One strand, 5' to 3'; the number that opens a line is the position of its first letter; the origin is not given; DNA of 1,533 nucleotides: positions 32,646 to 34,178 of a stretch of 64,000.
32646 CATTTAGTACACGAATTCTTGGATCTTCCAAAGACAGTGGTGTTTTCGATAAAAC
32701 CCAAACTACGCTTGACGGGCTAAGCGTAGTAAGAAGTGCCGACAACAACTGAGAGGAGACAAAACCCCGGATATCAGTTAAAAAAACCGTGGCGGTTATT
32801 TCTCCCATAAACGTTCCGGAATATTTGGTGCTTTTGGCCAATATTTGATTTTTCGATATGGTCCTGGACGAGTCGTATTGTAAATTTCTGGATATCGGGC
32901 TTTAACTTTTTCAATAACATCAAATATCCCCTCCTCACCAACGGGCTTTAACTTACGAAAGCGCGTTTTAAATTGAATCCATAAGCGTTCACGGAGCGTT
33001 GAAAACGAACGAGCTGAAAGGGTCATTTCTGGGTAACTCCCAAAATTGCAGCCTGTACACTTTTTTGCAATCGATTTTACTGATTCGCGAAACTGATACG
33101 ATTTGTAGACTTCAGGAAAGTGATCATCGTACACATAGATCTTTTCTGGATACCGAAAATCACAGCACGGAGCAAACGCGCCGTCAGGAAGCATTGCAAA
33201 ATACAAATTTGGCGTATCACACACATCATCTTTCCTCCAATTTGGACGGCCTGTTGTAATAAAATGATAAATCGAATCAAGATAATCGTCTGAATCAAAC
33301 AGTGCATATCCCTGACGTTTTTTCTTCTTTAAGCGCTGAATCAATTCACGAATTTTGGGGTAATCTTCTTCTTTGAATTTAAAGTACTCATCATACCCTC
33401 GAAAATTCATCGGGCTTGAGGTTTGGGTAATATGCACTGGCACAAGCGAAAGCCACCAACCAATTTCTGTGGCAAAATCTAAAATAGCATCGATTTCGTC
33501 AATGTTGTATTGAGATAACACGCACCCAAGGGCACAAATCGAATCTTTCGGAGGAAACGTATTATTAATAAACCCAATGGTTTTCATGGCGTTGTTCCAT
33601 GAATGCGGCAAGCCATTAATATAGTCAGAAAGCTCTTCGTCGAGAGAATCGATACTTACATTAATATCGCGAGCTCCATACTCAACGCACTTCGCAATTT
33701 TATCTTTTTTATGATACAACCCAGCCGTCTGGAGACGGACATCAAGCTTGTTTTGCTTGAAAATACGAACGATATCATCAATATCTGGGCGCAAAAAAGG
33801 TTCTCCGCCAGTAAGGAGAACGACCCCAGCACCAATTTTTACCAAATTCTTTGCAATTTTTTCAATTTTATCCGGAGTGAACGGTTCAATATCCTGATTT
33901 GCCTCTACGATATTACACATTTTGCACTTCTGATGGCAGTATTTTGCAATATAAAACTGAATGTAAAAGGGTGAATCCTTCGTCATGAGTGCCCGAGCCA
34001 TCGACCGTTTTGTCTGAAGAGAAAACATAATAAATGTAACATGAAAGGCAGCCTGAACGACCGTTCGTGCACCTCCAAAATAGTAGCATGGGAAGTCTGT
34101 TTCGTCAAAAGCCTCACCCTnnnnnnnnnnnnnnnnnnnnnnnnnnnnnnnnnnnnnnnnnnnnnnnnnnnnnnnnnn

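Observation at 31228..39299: Tandemly duplicated module: epimerase-fusion enzymes paired with roughly 600-aa GT-C-like membrane proteins, plus a radical SAM enzyme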

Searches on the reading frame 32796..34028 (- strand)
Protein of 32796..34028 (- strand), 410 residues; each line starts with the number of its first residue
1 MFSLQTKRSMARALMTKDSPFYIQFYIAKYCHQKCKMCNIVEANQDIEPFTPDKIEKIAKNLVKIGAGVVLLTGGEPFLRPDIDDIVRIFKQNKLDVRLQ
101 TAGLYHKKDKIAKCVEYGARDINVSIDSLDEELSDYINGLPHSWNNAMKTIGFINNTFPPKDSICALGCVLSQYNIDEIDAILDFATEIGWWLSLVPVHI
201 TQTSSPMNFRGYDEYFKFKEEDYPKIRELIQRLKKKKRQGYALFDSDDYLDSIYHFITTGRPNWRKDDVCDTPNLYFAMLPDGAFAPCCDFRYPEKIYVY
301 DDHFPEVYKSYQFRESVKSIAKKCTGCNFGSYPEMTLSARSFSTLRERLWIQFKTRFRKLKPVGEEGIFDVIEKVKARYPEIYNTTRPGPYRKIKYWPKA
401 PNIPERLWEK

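Call 6: search_protein_families(library=pfam, proteins=[window:32796-34028:-], max_evalue=0.01)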
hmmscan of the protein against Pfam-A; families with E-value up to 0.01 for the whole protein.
window:32796-34028:- (410 aa): 4 families
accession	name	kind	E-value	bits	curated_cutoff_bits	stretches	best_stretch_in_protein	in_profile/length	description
PF04055.27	Radical_SAM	-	7e-24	85.3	29.5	1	27-186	3-166/166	Radical SAM superfamily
PF13353.11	Fer4_12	-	0.0005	20.8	22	1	28-95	12-82/137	4Fe-4S single cluster domain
PF13695.12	Zn_ribbon_3CxxC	-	0.001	20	23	0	25-64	32-66/100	Zinc-binding domain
PF11946.13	DUF3463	-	0.0089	16.3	31.3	1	225-348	23-131/134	Domain of unknown function (DUF3463)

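Call 17: search_protein_families(library=ncbifam, proteins=[window:32796-34028:-], max_evalue=0.01)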
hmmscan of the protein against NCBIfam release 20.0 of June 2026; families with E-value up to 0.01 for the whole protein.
window:32796-34028:- (410 aa): 58 families (the best 25 are shown)
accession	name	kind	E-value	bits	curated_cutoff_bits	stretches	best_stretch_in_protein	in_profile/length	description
TIGR02668.1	moaA_archaeal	equivalog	3.2e-20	72.3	325.25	1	26-243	15-230/303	GTP 3',8-cyclase MoaA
NF001199.0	PRK00164.2-1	equivalog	5.1e-20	71.8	231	1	26-242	17-232/308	GTP 3',8-cyclase MoaA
TIGR03961.1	rSAM_PTO1314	hypoth_equivalog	1.8e-19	70.2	306.05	1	12-349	14-321/332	PTO1314 family radical SAM protein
TIGR02666.1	moaA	equivalog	1.3e-18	67.1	284.05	1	27-196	16-190/336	GTP 3',8-cyclase MoaA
TIGR04251.1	SCM_rSAM_ScmF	equivalog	1.2e-16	61.1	400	1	23-190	6-173/353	SynChlorMet cassette radical SAM/SPASM protein ScmF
TIGR02109.1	PQQ_syn_pqqE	equivalog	2.1e-16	59.9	381.35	1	20-190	6-173/358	pyrroloquinoline quinone biosynthesis protein PqqE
TIGR04545.1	rSAM_ahbD_hemeb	equivalog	3.5e-16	59.6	500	1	25-190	4-166/339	heme b synthase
TIGR04317.1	W_rSAM_matur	equivalog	9.9e-16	57.8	380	1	26-205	9-190/349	tungsten cofactor oxidoreductase radical SAM maturase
TIGR04133.1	rSAM_w_lipo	hypoth_equivalog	1.2e-15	57.3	425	1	54-332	62-326/350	TIGR04133 family radical SAM/SPASM protein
TIGR04053.2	TIGR04053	equivalog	1.3e-15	57.5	395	1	17-191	4-178/366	TIGR04053 family radical SAM/SPASM domain-containing protein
TIGR04055.1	rSAM_NirJ2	equivalog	1.7e-15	57.4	500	1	27-191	6-166/326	putative heme d1 biosynthesis radical SAM protein NirJ2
TIGR04051.1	rSAM_NirJ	equivalog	3.7e-13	49.2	515.45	1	27-187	8-164/354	heme d1 biosynthesis radical SAM protein NirJ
TIGR04340.1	rSAM_ACGX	hypoth_equivalog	5.4e-13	48.9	400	1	21-329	3-312/341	radical SAM/SPASM domain protein, ACGX system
TIGR04054.1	rSAM_NirJ1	equivalog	1.2e-12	47.2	650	1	22-187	37-198/387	putative heme d1 biosynthesis radical SAM protein NirJ1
TIGR04303.1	GeoRSP_rSAM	equivalog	9.4e-12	45.1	400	1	19-190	3-168/325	GeoRSP system radical SAM/SPASM protein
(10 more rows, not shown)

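Call 48: find_homologous_proteins(query=window:32796-34028:-, max_evalue=1e-20)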
Query window:32796-34028:- (410 aa): 1045 proteins with E <= 1e-20 among 3319 candidates; the best 120 are listed.
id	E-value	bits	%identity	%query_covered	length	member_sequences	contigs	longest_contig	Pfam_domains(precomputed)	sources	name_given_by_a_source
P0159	1.7e-281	951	100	98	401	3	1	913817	PF04055.28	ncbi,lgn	-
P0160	1.4e-246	836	84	100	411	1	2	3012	PF04055.28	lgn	-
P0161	5.5e-243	824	84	100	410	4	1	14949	PF04055.28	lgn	-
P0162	1.4e-240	817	83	100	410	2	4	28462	PF04055.28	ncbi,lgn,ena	-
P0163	9.8e-235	797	82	100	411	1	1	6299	PF04055.28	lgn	-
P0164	6.4e-229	778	79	100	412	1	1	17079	PF04055.28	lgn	-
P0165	3.5e-207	706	73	100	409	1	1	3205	PF04055.28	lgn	-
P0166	4.8e-204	696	70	100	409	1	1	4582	PF04055.28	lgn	-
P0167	5.8e-200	683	70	100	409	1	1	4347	PF04055.28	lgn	-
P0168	5.6e-199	679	69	100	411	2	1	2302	PF04055.28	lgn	-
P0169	1.0e-197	675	70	97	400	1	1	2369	PF04055.28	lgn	-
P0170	1.8e-197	674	70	100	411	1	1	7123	PF04055.28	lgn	-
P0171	4.3e-197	673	69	100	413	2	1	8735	PF04055.28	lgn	-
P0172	1.0e-196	672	69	100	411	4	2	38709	PF04055.28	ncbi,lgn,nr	ncbi:MAG: radical SAM protein [Candidatus Methanoperedens sp.]|nr:radical SAM protein [Candidatus Me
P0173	9.3e-194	662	67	100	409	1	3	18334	PF04055.28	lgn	-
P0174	1.4e-193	662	67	100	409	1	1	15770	PF04055.28,PF13353.12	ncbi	-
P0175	4.2e-193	660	69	100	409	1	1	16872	PF04055.28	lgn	-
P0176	2.8e-192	657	67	100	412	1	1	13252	PF04055.28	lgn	-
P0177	3.2e-192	657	67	100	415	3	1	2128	PF04055.28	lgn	-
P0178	1.4e-191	655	70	96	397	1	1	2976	PF04055.28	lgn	-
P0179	7.5e-191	653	70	96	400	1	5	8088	PF04055.28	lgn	-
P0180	7.7e-191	653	69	93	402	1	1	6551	PF04055.28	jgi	jgi:MoaA/NifB/PqqE/SkfB family radical SAM enzyme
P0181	1.2e-190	652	69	97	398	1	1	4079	PF04055.28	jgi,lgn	jgi:MoaA/NifB/PqqE/SkfB family radical SAM enzyme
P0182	3.0e-190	651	70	93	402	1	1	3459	PF04055.28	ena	-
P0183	9.9e-190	649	67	100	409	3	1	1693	PF04055.28,PF13353.12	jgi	jgi:MoaA/NifB/PqqE/SkfB family radical SAM enzyme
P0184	1.1e-188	646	69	97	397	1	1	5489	PF04055.28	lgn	-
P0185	3.6e-188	644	70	93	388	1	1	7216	PF04055.28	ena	-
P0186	4.0e-188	644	68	96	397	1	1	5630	PF04055.28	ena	-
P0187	7.5e-188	643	67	100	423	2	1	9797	PF04055.28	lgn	-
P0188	1.0e-187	642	67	97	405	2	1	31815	PF04055.28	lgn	-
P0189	1.3e-187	642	66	98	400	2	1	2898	PF04055.28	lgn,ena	-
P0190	3.1e-187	641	70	94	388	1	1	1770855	PF04055.28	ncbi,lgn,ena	-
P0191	4.6e-187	640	68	97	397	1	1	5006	PF04055.28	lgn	-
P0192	6.1e-187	640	66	100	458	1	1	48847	PF04055.28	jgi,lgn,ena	-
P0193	1.3e-186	639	66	100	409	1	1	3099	PF04055.28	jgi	jgi:MoaA/NifB/PqqE/SkfB family radical SAM enzyme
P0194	4.1e-186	637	68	96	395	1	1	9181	PF04055.28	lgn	-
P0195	5.2e-186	637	66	100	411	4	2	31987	PF04055.28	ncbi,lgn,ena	-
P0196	7.9e-186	636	65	100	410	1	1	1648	PF04055.28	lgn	-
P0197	7.9e-186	636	67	100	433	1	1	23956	PF04055.28,PF13353.12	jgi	jgi:MoaA/NifB/PqqE/SkfB family radical SAM enzyme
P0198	8.0e-186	636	67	96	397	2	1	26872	PF04055.28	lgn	-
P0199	1.8e-185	635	67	100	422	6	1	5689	PF04055.28,PF13353.12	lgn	-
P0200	2.1e-185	635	66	100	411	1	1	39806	PF04055.28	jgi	-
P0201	3.9e-185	634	69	93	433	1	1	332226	PF04055.28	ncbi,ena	-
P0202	8.3e-185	633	67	97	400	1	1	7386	PF04055.28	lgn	-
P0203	9.8e-185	632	64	100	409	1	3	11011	PF04055.28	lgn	-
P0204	1.1e-184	632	68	95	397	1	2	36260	PF04055.28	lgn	-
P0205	1.1e-184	632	66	98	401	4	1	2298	PF04055.28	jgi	-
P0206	3.0e-184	631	69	92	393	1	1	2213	PF04055.28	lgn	-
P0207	4.2e-184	630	69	92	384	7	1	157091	PF04055.28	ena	-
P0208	1.6e-183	629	64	100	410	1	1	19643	PF04055.28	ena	-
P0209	3.2e-183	627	68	93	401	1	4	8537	PF04055.28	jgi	jgi:MoaA/NifB/PqqE/SkfB family radical SAM enzyme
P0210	3.3e-183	627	65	99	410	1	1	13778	PF04055.28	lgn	-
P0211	1.2e-182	626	68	93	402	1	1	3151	PF04055.28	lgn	-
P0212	2.1e-182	625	64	100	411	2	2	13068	PF04055.28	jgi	-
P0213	2.5e-182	625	65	100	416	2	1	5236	PF04055.28,PF13353.12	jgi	-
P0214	5.5e-182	623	63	100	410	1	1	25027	PF04055.28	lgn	-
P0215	2.6e-181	621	66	97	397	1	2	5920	PF04055.28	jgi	-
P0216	3.4e-181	621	68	90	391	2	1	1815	PF04055.28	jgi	jgi:MoaA/NifB/PqqE/SkfB family radical SAM enzyme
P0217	1.7e-180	619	70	91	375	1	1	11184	PF04055.28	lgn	-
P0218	4.4e-180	617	67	98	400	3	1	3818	PF04055.28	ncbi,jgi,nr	ncbi:MAG: radical SAM protein [Spirochaetaceae bacterium]|jgi:MoaA/NifB/PqqE/SkfB family radical SAM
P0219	8.7e-180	616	63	99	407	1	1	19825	PF04055.28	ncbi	-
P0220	1.4e-179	616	66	93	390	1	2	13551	PF04055.28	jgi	jgi:MoaA/NifB/PqqE/SkfB family radical SAM enzyme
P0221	1.4e-179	615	68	91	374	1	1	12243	PF04055.28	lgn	-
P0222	1.5e-178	612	68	92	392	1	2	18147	PF04055.28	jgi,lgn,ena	-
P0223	2.7e-178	611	67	92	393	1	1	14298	PF04055.28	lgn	-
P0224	3.4e-178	611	67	93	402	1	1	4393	PF04055.28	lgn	-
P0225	1.2e-177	609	64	94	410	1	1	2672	PF04055.28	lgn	-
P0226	2.8e-177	608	67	97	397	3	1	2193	PF04055.28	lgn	-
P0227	3.1e-177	608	67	92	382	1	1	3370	PF04055.28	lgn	-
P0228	3.3e-177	608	65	97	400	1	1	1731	PF04055.28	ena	-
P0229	3.9e-177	607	66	92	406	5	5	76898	PF04055.28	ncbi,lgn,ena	-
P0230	2.0e-176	605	68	90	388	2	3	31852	PF04055.28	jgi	jgi:MoaA/NifB/PqqE/SkfB family radical SAM enzyme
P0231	2.6e-176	605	66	92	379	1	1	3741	PF04055.28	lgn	-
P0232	3.4e-176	604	65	96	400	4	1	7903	PF04055.28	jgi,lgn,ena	-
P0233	3.7e-176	604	66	90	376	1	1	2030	PF04055.28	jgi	jgi:MoaA/NifB/PqqE/SkfB family radical SAM enzyme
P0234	5.0e-176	604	63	99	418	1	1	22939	PF04055.28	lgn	-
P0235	1.0e-175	603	66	94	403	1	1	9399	PF04055.28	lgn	-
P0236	1.0e-175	603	66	92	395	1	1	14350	PF04055.28,PF13353.12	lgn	-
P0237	1.2e-175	603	66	94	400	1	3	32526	PF04055.28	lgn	-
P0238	2.1e-175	602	66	93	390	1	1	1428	PF04055.28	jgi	jgi:MoaA/NifB/PqqE/SkfB family radical SAM enzyme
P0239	2.4e-175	602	62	100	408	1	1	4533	PF04055.28,PF13353.12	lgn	-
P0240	6.4e-175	600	66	92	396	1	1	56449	PF04055.28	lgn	-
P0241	1.5e-174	599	67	93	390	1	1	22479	PF04055.28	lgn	-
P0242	1.6e-174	599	66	94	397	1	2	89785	PF04055.28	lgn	-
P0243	1.9e-174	599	66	94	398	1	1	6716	PF04055.28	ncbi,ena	-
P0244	7.4e-174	597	63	98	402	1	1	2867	PF04055.28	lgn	-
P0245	1.1e-173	596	66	92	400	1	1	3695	PF04055.28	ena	-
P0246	6.6e-173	594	65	96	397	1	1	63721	PF04055.28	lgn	-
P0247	7.5e-173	593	64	96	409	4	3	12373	PF04055.28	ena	-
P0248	8.0e-173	593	64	94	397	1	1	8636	PF04055.28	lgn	-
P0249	1.0e-172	593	65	93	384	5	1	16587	PF04055.28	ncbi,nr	ncbi:MAG: hypothetical protein A2987_05850 [Omnitrophica bacterium RIFCSPLOWO2_01_FULL_45_10]|nr:MAG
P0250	2.5e-172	592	68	91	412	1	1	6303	PF04055.28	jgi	jgi:MoaA/NifB/PqqE/SkfB family radical SAM enzyme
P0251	2.6e-172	592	65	92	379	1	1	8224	PF13186.12,PF04055.28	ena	-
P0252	2.7e-172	591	65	91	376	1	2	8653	PF04055.28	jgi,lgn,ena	-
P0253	3.6e-172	591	64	96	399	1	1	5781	PF04055.28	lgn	-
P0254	1.8e-171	589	67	88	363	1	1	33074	PF13186.12,PF04055.28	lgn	-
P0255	2.5e-171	588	64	93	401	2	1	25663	PF04055.28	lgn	-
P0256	2.9e-171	588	59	100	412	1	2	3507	PF04055.28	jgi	jgi:MoaA/NifB/PqqE/SkfB family radical SAM enzyme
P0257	3.1e-171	588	67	97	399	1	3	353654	PF04055.28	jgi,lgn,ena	-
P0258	4.8e-171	587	61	98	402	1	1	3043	PF04055.28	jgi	-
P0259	7.6e-171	587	66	94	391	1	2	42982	PF04055.28,PF13353.12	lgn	-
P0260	1.6e-170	586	64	94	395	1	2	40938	PF04055.28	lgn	-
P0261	1.7e-169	582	63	92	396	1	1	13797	PF04055.28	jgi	-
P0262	5.1e-169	581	61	99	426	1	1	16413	PF04055.28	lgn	-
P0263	6.1e-169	580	64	94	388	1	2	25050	PF04055.28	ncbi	ncbi:radical SAM protein [Candidatus Omnitrophota bacterium]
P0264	6.0e-168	577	68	88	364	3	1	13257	PF04055.28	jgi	-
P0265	2.4e-167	575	66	91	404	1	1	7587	PF04055.28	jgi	jgi:MoaA/NifB/PqqE/SkfB family radical SAM enzyme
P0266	2.2e-166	572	66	91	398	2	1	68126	PF04055.28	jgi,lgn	-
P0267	9.1e-166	570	61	95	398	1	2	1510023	PF04055.28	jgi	jgi:MoaA/NifB/PqqE/SkfB family radical SAM enzyme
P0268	1.1e-165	570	64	90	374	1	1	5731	PF04055.28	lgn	-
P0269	9.1e-165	567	60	97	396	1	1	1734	PF04055.28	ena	-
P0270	1.1e-164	566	59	98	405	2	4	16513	PF04055.28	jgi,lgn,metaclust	metaclust:\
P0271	1.2e-164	566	59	100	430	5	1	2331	PF04055.28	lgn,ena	-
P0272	2.9e-164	565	62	93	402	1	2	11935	PF04055.28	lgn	-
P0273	4.4e-164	564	63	92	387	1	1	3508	PF04055.28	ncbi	ncbi:radical SAM protein [Bacteroidota bacterium]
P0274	4.5e-164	564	62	96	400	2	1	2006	PF04055.28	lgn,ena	-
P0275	1.1e-163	563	62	91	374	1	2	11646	PF04055.28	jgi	-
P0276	8.9e-163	560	66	88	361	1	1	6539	PF04055.28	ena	-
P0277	9.9e-161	553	66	86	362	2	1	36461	PF04055.28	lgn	-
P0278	3.6e-160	552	66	86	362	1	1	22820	PF04055.28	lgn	-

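Call 49: find_encoding_contigs(protein=P0159, flank=3000, max_places=2)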
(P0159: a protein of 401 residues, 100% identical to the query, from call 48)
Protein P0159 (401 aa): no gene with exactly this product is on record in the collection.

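Call 50: find_encoding_contigs(protein=P0190, flank=10000, max_places=2)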
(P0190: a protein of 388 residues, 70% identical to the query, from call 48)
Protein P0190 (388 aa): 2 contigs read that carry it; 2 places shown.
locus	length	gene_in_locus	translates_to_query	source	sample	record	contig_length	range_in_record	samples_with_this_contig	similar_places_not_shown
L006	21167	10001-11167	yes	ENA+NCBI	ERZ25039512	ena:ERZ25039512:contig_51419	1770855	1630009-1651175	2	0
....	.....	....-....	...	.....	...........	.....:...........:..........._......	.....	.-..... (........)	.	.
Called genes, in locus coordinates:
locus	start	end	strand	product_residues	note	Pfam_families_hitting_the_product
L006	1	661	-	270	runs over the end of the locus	PF00215:OMPdecase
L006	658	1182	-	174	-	PF00156:Pribosyltran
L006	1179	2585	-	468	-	PF21710:Spt6_S1 (faint), PF00575:S1, PF13509:S1_2 (faint), PF24685:OB_RRP5_4th (faint), PF00575:S1, PF23459:S1_RRP5 (weak), PF00575:S1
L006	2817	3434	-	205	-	PF01135:PCMT, PF00398:RrnaAD, PF13847:Methyltransf_31 (weak), PF13649:Methyltransf_25 (weak)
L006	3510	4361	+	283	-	PF00491:Arginase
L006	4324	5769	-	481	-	PF00749:tRNA-synt_1c, PF19269:Anticodon_2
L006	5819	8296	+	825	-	PF01972:SDH_protease (faint), PF01343:Peptidase_S49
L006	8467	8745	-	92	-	-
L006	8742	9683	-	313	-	PF01795:Methyltransf_5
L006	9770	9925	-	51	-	-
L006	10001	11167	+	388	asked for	PF04055:Radical_SAM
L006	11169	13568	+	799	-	PF00891:Methyltransf_2, PF08241:Methyltransf_11, PF08242:Methyltransf_12, PF13489:Methyltransf_23, PF13649:Methyltransf_25, PF13847:Methyltransf_31, PF05368:NmrA, PF01073:3Beta_HSD, +10 more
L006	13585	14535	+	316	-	PF00535:Glycos_transf_2, PF10111:Glyco_tranf_2_2 (weak)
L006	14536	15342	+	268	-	PF01209:Ubie_methyltran, PF02353:CMAS, PF13489:Methyltransf_23, PF05175:MTS (weak), PF13847:Methyltransf_31, PF08241:Methyltransf_11, PF08242:Methyltransf_12, PF13649:Methyltransf_25, +1 more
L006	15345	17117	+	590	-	PF00664:ABC_membrane, PF00005:ABC_tran, PF02463:SMC_N (weak)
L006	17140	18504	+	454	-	PF03141:Methyltransf_29 (weak), PF01209:Ubie_methyltran (weak), PF02353:CMAS, PF13489:Methyltransf_23, PF08241:Methyltransf_11, PF08242:Methyltransf_12, PF13649:Methyltransf_25, PF13847:Methyltransf_31, +1 more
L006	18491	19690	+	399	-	PF00534:Glycos_transf_1, PF13692:Glyco_trans_1_4, PF13524:Glyco_trans_1_2 (weak)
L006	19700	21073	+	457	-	PF00535:Glycos_transf_2, PF13641:Glyco_tranf_2_3 (weak)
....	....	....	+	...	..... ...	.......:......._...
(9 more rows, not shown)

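Call 51: find_encoding_contigs(protein=P0172, flank=10000, max_places=2)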
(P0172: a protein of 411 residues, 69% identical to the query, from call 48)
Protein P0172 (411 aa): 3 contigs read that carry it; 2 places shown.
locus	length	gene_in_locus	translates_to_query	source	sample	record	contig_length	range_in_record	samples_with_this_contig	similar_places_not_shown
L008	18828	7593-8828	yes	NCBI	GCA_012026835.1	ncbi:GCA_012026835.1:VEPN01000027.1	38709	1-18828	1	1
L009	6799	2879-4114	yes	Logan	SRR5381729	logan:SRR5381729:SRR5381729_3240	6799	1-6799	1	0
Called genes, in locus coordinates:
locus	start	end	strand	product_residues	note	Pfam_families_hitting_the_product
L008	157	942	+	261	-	PF13507:GATase_5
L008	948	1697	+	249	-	PF23023:Anti-Pycsar_Apyc1, PF00753:Lactamase_B, PF12706:Lactamase_B_2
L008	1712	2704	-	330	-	PF01370:Epimerase, PF02719:Polysacc_synt_2, PF04321:RmlD_sub_bind, PF05368:NmrA (faint), PF01073:3Beta_HSD, PF07993:NAD_binding_4, PF16363:GDP_Man_Dehyd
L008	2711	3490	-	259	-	PF00483:NTP_transferase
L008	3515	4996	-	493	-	PF01943:Polysacc_synt, PF03023:MurJ (weak), PF13440:Polysacc_synt_3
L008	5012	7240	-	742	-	-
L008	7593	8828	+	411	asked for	PF04055:Radical_SAM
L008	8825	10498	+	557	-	PF01073:3Beta_HSD, PF01370:Epimerase, PF04321:RmlD_sub_bind, PF05368:NmrA (faint), PF13460:NAD_binding_10, PF07993:NAD_binding_4, PF00106:adh_short, PF13561:adh_short_C2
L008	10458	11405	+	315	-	PF13489:Methyltransf_23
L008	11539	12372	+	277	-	PF01209:Ubie_methyltran, PF02353:CMAS (weak), PF03848:TehB, PF13489:Methyltransf_23, PF13847:Methyltransf_31, PF08241:Methyltransf_11, PF08242:Methyltransf_12, PF13649:Methyltransf_25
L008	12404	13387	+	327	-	PF03706:LPG_synthase_TM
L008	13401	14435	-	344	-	PF01370:Epimerase, PF04321:RmlD_sub_bind (weak), PF16363:GDP_Man_Dehyd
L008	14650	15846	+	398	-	PF01941:AdoMet_Synthase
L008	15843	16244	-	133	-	PF01894:YjbQ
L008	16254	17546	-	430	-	PF02788:RuBisCO_large_N, PF00016:RuBisCO_large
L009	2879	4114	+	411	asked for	PF04055:Radical_SAM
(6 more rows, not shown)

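Call 57: find_encoding_contigs(protein=P0229, flank=10000, max_places=1)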
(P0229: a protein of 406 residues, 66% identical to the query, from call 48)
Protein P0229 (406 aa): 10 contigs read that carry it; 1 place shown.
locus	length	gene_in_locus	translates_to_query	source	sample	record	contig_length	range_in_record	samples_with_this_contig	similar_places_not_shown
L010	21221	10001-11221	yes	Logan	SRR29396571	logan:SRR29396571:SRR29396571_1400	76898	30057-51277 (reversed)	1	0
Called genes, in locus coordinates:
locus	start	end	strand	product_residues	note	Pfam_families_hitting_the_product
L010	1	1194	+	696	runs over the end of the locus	PF05226:CHASE2, PF00211:Guanylate_cyc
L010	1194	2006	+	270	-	PF01149:Fapy_DNA_glyco, PF06831:H2TH, PF06827:zf-FPG_IleRS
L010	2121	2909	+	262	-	PF23023:Anti-Pycsar_Apyc1, PF00753:Lactamase_B, PF02112:PDEase_II, PF12706:Lactamase_B_2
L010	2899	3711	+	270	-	PF02405:MlaE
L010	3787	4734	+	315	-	PF00316:FBPase, PF18913:FBPase_C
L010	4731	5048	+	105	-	-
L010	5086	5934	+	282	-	PF01040:UbiA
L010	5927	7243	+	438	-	PF03446:NAD_binding_2 (weak), PF03721:UDPG_MGDP_dh_N, PF00984:UDPG_MGDP_dh, PF03720:UDPG_MGDP_dh_C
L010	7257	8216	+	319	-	PF01408:GFO_IDH_MocA, PF02894:GFO_IDH_MocA_C, PF22725:GFO_IDH_MocA_C3 (weak)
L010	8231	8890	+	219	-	PF25084:LbH_EIF2B (weak), PF00132:Hexapep, PF25087:GMPPB_C (weak), PF14602:Hexapep_2, PF00132:Hexapep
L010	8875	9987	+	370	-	PF02350:Epimerase_2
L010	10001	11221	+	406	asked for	PF04055:Radical_SAM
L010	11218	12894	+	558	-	PF01073:3Beta_HSD, PF01370:Epimerase, PF04321:RmlD_sub_bind, PF13460:NAD_binding_10, PF07993:NAD_binding_4, PF00106:adh_short, PF13561:adh_short_C2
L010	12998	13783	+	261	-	PF13489:Methyltransf_23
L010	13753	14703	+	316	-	PF00535:Glycos_transf_2, PF10111:Glyco_tranf_2_2 (weak), PF13641:Glyco_tranf_2_3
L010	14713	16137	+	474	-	PF02310:B12-binding, PF04055:Radical_SAM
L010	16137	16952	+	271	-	PF01209:Ubie_methyltran, PF13489:Methyltransf_23, PF08241:Methyltransf_11, PF08242:Methyltransf_12, PF13649:Methyltransf_25, PF13847:Methyltransf_31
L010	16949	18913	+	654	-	-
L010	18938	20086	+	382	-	PF13439:Glyco_transf_4 (weak)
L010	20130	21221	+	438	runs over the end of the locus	PF01943:Polysacc_synt (weak), PF13440:Polysacc_synt_3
